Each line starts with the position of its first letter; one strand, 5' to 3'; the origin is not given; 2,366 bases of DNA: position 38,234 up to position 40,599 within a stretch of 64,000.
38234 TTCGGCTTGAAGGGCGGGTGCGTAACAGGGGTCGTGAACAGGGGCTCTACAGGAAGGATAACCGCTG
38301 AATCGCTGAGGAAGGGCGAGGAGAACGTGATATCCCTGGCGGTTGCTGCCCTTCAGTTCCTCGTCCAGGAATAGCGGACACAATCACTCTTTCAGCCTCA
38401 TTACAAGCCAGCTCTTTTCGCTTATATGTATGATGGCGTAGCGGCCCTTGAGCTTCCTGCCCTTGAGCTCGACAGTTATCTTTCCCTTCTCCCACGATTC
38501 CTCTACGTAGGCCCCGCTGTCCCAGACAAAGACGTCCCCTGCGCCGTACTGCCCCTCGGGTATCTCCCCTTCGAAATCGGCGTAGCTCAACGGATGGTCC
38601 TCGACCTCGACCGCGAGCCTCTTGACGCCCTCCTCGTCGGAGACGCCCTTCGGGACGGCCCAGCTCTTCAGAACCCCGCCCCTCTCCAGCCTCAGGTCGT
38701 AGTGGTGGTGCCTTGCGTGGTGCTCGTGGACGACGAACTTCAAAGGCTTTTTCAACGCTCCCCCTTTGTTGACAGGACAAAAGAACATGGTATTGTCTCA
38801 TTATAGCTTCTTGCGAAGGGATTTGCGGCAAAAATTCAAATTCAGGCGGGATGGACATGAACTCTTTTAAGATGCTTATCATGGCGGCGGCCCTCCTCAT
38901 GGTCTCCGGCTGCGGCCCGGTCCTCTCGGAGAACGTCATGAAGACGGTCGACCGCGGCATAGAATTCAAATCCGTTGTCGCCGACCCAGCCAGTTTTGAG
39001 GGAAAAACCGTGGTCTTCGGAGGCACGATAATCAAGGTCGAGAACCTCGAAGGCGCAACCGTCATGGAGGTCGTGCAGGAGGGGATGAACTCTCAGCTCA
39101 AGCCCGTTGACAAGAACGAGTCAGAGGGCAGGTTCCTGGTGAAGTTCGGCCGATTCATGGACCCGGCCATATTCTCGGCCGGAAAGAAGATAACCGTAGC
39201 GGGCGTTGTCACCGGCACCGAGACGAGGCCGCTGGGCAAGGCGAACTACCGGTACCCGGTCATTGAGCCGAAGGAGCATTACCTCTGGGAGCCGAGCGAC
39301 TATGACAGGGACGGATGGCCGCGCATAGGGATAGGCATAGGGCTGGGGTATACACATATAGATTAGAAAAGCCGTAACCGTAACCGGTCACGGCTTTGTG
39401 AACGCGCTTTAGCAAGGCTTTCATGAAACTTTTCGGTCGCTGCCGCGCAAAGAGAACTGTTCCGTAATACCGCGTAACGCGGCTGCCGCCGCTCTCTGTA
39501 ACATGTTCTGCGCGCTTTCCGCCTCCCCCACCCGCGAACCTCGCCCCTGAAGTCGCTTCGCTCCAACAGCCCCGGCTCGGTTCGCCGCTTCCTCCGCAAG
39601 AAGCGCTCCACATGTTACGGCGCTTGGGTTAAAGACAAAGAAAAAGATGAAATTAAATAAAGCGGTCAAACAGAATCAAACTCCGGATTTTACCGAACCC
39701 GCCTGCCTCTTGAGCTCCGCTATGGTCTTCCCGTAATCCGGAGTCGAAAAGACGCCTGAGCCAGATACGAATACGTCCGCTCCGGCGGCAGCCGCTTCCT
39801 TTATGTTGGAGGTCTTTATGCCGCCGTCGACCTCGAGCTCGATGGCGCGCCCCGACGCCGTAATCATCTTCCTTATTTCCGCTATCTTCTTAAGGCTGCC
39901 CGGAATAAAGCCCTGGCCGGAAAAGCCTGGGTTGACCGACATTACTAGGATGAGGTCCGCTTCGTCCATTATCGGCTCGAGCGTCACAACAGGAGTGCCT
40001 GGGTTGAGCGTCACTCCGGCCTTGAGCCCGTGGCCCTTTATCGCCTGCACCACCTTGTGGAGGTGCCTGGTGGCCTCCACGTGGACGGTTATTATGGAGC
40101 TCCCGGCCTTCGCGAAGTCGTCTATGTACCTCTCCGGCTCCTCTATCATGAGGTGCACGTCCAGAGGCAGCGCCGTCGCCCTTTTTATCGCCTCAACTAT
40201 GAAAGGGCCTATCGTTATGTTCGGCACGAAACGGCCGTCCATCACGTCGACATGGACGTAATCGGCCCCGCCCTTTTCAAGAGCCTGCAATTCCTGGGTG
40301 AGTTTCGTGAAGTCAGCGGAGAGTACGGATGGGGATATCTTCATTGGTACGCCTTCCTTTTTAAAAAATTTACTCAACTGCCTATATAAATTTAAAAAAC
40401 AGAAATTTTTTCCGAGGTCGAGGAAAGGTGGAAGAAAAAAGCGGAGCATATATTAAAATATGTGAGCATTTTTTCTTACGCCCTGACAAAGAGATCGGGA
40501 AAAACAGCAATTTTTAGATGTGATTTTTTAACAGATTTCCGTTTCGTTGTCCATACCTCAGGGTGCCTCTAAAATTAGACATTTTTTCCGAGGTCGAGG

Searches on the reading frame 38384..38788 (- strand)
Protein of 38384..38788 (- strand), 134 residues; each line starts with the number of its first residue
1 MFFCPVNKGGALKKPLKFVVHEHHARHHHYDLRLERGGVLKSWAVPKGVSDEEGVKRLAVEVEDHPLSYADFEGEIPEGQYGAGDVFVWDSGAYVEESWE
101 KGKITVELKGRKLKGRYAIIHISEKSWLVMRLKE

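Call 50: search_protein_families(library=pfam, proteins=[window:38384-38788:-], max_evalue=0.001)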
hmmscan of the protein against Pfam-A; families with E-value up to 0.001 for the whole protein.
window:38384-38788:- (134 aa): 1 family
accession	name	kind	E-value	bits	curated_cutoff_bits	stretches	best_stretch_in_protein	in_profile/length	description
PF13298.12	LigD_N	-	5.1e-42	142.8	31.1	1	21-120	1-106/107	DNA Ligase D 3'-phosphoesterase domain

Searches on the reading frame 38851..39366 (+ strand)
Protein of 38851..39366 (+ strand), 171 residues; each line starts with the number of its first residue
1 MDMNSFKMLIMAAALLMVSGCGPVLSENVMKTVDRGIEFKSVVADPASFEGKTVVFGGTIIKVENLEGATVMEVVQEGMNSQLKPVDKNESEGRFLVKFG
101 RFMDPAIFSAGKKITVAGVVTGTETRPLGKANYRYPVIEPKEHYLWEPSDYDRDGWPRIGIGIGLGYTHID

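Call 9: search_protein_families(library=pfam, proteins=[window:38851-39366:+])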
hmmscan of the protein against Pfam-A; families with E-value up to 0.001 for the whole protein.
window:38851-39366:+ (171 aa): 1 family
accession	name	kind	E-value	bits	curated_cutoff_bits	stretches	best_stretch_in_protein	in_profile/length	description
PF03843.18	Slp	-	1.1e-40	138.9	22.5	1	19-153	2-135/153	Outer membrane lipoprotein Slp family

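Call 59: find_encoding_contigs(protein=window:38851-39366:+, flank=1500, max_places=10)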
Protein window:38851-39366:+ (171 aa): no gene with exactly this product is on record in the collection.

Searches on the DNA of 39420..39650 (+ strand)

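Call 46: search_dna_similar(query=window:39420-39650:+, collection=plasmids, mode=distant, max_rows=10)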
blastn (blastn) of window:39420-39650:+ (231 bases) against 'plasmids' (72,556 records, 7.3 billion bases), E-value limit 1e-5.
No match.

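Call 72: search_dna_similar(query=window:39420-39650:+, collection=ecoli_genomes, mode=distant, max_rows=5)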
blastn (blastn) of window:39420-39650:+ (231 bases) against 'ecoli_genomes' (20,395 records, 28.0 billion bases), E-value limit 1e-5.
No match.

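Call 73: search_dna_similar(query=window:39420-39650:+, collection=phages, mode=distant, max_rows=5)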
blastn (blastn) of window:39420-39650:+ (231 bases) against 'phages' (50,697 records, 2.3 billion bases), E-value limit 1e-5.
No match.

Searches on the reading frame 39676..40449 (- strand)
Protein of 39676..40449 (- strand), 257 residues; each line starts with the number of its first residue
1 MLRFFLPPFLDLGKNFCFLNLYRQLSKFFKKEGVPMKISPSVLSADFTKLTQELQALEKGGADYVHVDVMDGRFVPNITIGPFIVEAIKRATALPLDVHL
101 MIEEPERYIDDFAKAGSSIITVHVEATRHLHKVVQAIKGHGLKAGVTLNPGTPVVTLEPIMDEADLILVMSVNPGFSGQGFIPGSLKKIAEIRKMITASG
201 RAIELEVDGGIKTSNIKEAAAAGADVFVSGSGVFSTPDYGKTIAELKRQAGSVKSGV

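Call 9: search_protein_families(library=pfam, proteins=[window:39676-40449:-])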
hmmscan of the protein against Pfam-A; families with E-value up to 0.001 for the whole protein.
window:39676-40449:- (257 aa): 3 families
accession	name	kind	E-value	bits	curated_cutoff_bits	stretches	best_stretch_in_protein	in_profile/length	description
PF00834.25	Ribul_P_3_epim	-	6.7e-83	277.4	21.1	1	37-234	1-198/198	Ribulose-phosphate 3 epimerase family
PF01729.25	QRPTase_C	-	0.00075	19.7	23.1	0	184-232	112-157/169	Quinolinate phosphoribosyl transferase, C-terminal domain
PF02581.23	TMP-TENI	-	0.00096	19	27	0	121-228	75-175/180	Thiamine monophosphate synthase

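Call 35: find_homologous_proteins(query=window:39676-40449:-, max_evalue=1e-60)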
Query window:39676-40449:- (257 aa): 7372 proteins with E <= 1e-60 among 8000 candidates; the best 120 are listed.
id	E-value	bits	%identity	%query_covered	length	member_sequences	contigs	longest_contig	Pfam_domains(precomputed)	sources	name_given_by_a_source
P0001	1.2e-128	446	92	86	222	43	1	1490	PF00834.26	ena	-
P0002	8.9e-124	430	89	86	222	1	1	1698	PF00834.26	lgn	-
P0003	1.4e-123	429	89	86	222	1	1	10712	PF00834.26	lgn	-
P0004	6.7e-121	421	89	84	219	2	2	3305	PF00834.26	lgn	-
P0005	2.6e-112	392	80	86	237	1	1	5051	PF00834.26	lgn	-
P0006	1.5e-111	390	81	86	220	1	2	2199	PF00834.26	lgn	-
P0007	4.3e-110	385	83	84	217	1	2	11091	PF00834.26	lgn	-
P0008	5.4e-110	385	83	84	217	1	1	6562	PF00834.26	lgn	-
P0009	7.7e-110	384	81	86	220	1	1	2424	PF00834.26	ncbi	-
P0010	2.3e-109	383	-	-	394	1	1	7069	PF00215.31,PF00834.26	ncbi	-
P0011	3.7e-109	382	77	89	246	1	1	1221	PF00834.26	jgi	-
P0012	6.1e-109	381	80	86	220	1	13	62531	PF02581.24,PF00834.26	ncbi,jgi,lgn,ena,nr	ncbi:MAG: ribulose-phosphate 3-epimerase [Deltaproteobacteria bacterium GWA2_55_10]|nr:MAG: ribulose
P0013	3.7e-108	379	80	86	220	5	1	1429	PF00834.26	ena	-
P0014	3.9e-108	379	80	86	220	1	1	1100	PF00834.26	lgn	-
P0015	1.1e-106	374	79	85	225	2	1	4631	PF00834.26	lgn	-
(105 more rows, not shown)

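Call 36: find_encoding_contigs(protein=P0003, flank=2500, max_places=3)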
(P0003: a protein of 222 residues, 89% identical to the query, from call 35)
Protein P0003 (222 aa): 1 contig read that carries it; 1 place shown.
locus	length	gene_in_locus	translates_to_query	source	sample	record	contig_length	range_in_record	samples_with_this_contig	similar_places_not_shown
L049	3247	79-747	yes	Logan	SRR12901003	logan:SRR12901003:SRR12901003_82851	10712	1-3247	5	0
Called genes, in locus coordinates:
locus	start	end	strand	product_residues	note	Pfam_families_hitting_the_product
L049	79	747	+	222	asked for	PF00834:Ribul_P_3_epim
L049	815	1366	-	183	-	PF03843:Slp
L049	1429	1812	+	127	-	PF13298:LigD_N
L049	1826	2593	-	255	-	PF01048:PNP_UDP_1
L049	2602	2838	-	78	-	PF01206:TusA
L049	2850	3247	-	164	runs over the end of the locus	PF02635:DsrE (weak), PF13686:DrsE_2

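Call 37: find_encoding_contigs(protein=P0007, flank=2500, max_places=3)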
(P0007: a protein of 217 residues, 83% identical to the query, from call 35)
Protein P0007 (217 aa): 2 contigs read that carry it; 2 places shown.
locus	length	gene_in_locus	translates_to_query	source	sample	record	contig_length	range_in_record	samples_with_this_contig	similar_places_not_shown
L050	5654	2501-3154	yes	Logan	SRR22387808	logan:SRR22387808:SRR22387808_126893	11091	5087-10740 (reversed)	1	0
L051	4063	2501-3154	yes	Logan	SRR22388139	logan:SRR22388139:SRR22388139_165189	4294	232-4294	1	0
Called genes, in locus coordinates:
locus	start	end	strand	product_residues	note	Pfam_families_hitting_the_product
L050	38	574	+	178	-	PF08534:Redoxin, PF00578:AhpC-TSA, PF00085:Thioredoxin, PF13098:Thioredoxin_2, PF13905:Thioredoxin_8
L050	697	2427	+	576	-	PF00317:Ribonuc_red_lgN, PF02867:Ribonuc_red_lgC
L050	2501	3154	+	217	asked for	PF00834:Ribul_P_3_epim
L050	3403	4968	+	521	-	PF00989:PAS, PF08448:PAS_4, PF13188:PAS_8 (weak), PF08447:PAS_3 (weak), PF13426:PAS_9, PF00989:PAS, PF08448:PAS_4, PF13426:PAS_9 (weak), +3 more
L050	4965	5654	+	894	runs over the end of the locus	PF08448:PAS_4, PF13426:PAS_9, PF01590:GAF, PF13185:GAF_2, PF13492:GAF_3, PF01590:GAF, PF13185:GAF_2, PF13492:GAF_3, +3 more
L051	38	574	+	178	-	PF08534:Redoxin, PF00578:AhpC-TSA, PF00085:Thioredoxin, PF13098:Thioredoxin_2, PF13905:Thioredoxin_8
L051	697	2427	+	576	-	PF00317:Ribonuc_red_lgN, PF02867:Ribonuc_red_lgC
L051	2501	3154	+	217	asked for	PF00834:Ribul_P_3_epim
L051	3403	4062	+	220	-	?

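Call 38: find_encoding_contigs(protein=P0012, flank=2500, max_places=3)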
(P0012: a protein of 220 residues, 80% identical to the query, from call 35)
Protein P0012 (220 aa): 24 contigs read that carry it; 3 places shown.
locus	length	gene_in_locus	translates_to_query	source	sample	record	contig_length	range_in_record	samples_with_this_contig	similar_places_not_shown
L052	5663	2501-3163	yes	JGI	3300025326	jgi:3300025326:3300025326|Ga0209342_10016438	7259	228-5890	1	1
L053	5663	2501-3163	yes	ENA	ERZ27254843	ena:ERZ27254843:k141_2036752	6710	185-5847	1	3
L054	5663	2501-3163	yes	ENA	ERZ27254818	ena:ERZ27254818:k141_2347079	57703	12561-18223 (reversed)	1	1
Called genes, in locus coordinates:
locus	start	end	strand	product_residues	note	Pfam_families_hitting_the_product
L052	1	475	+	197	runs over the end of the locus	PF00578:AhpC-TSA, PF08534:Redoxin, PF00085:Thioredoxin, PF13098:Thioredoxin_2 (weak), PF13905:Thioredoxin_8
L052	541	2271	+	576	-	PF00317:Ribonuc_red_lgN, PF02867:Ribonuc_red_lgC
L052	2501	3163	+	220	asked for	PF00834:Ribul_P_3_epim, PF02581:TMP-TENI (faint)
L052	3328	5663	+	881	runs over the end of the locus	PF08448:PAS_4, PF01590:GAF, PF13185:GAF_2, PF13185:GAF_2, PF13492:GAF_3, PF01590:GAF, PF13185:GAF_2, PF13492:GAF_3, +4 more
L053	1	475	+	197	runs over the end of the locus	PF00578:AhpC-TSA, PF08534:Redoxin, PF00085:Thioredoxin, PF13098:Thioredoxin_2 (weak), PF13905:Thioredoxin_8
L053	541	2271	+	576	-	PF00317:Ribonuc_red_lgN, PF02867:Ribonuc_red_lgC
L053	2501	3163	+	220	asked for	PF00834:Ribul_P_3_epim, PF02581:TMP-TENI (faint)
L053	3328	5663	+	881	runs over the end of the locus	PF08448:PAS_4, PF01590:GAF, PF13185:GAF_2, PF13185:GAF_2, PF13492:GAF_3, PF01590:GAF, PF13185:GAF_2, PF13492:GAF_3, +4 more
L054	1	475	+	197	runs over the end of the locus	PF00578:AhpC-TSA, PF08534:Redoxin, PF00085:Thioredoxin, PF13098:Thioredoxin_2 (weak), PF13905:Thioredoxin_8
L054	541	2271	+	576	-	PF00317:Ribonuc_red_lgN, PF02867:Ribonuc_red_lgC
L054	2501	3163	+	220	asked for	PF00834:Ribul_P_3_epim, PF02581:TMP-TENI (faint)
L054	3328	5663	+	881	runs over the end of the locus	PF08448:PAS_4, PF01590:GAF, PF13185:GAF_2, PF13185:GAF_2, PF13492:GAF_3, PF01590:GAF, PF13185:GAF_2, PF13492:GAF_3, +4 more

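Call 40: find_encoding_contigs(protein=P0001, flank=2500, max_places=4)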
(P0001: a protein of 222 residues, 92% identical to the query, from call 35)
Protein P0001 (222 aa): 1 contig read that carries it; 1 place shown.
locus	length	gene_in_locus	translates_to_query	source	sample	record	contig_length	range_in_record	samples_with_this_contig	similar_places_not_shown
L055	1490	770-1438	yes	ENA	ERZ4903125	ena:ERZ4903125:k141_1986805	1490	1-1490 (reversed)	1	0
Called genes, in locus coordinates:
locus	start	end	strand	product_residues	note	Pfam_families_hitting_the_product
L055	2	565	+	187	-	?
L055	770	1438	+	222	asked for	PF00834:Ribul_P_3_epim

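Call 41: find_encoding_contigs(protein=P0004, flank=2500, max_places=4)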
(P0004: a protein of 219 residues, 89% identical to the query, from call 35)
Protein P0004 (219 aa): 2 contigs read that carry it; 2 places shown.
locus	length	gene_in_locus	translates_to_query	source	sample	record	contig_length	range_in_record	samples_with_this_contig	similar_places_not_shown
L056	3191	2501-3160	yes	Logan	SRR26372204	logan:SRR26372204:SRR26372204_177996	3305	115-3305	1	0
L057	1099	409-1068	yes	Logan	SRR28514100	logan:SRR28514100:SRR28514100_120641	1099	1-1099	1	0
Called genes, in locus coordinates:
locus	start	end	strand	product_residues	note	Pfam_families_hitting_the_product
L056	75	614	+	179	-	PF08534:Redoxin, PF00578:AhpC-TSA, PF13098:Thioredoxin_2, PF00085:Thioredoxin, PF13905:Thioredoxin_8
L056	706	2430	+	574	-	PF00317:Ribonuc_red_lgN, PF02867:Ribonuc_red_lgC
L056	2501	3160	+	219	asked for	PF00834:Ribul_P_3_epim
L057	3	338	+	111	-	?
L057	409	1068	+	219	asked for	PF00834:Ribul_P_3_epim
